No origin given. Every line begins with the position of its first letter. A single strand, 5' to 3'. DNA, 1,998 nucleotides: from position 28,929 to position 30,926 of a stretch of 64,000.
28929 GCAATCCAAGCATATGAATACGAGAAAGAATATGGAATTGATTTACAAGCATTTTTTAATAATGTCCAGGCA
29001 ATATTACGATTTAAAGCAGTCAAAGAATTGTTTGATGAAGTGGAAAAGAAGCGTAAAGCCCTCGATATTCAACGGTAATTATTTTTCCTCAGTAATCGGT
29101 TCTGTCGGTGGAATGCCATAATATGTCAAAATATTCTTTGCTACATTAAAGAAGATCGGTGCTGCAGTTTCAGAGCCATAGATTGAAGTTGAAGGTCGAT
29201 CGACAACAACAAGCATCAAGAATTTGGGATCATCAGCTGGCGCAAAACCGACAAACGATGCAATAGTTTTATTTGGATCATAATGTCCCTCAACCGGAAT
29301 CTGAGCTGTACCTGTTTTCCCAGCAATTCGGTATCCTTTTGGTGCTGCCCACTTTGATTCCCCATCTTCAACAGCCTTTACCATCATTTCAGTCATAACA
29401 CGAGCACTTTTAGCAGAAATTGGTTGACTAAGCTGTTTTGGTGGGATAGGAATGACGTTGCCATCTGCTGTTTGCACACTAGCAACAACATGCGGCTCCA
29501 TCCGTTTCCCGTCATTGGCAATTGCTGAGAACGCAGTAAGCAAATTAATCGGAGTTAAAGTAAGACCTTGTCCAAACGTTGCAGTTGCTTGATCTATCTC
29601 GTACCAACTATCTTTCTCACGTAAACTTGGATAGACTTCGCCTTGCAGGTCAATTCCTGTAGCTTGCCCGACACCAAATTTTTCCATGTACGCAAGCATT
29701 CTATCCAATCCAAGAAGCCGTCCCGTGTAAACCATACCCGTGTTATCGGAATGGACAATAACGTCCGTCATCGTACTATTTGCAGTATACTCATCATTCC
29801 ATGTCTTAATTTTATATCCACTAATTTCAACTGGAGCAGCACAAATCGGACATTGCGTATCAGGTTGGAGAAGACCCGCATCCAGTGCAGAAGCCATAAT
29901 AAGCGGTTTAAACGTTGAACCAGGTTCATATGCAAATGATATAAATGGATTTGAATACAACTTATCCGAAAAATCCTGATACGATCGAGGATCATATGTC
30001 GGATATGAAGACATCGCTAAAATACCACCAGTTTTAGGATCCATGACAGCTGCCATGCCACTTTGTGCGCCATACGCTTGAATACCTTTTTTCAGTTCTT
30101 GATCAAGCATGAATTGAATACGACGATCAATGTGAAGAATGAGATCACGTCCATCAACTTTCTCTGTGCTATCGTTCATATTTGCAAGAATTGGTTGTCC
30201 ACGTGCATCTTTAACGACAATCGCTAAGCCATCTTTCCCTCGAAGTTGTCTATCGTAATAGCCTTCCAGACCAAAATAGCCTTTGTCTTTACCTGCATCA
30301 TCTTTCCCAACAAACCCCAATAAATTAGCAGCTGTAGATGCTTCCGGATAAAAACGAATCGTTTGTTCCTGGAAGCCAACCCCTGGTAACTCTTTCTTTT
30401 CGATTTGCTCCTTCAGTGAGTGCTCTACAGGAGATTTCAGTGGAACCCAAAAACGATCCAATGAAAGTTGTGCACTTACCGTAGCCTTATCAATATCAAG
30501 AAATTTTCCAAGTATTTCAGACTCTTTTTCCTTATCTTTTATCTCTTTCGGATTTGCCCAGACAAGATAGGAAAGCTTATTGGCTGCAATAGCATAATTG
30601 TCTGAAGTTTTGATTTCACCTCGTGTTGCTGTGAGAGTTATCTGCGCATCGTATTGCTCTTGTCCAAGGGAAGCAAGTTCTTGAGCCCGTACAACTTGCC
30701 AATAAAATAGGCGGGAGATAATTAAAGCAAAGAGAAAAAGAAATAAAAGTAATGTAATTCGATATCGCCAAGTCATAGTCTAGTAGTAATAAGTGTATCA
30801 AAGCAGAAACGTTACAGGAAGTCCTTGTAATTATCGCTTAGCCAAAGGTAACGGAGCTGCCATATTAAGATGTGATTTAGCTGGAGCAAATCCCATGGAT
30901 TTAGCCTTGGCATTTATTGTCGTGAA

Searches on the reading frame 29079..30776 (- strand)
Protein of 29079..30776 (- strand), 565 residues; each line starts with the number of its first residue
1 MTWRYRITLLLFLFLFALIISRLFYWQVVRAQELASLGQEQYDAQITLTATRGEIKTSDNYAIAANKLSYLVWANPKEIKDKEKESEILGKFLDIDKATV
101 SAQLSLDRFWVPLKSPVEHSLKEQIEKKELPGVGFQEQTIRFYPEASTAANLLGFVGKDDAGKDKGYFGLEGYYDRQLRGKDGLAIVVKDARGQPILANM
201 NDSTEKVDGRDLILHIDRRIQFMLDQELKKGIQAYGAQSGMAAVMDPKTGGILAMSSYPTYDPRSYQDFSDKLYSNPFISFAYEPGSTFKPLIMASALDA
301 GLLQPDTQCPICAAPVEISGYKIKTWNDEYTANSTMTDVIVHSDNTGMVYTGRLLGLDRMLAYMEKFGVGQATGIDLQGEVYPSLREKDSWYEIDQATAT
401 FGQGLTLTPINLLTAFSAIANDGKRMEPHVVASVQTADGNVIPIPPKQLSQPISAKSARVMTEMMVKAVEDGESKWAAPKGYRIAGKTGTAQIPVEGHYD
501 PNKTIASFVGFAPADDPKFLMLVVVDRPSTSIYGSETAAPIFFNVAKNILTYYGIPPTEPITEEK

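Call 52: search_protein_families(library=pfam, proteins=[window:29079-30776:-], max_evalue=0.0001)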
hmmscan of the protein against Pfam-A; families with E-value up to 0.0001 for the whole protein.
window:29079-30776:- (565 aa): 3 families
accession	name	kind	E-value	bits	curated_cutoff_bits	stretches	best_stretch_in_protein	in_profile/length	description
PF00905.27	Transpeptidase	-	1.3e-74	251.5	22.1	1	240-545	1-297/299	Penicillin binding protein transpeptidase domain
PF03717.20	PBP_dimer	-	3.5e-21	76.9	24.4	1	49-196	3-176/180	Penicillin-binding Protein dimerisation domain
PF13354.11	Beta-lactamase2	-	4.1e-08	33.3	22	1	284-491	22-190/214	Beta-lactamase enzyme family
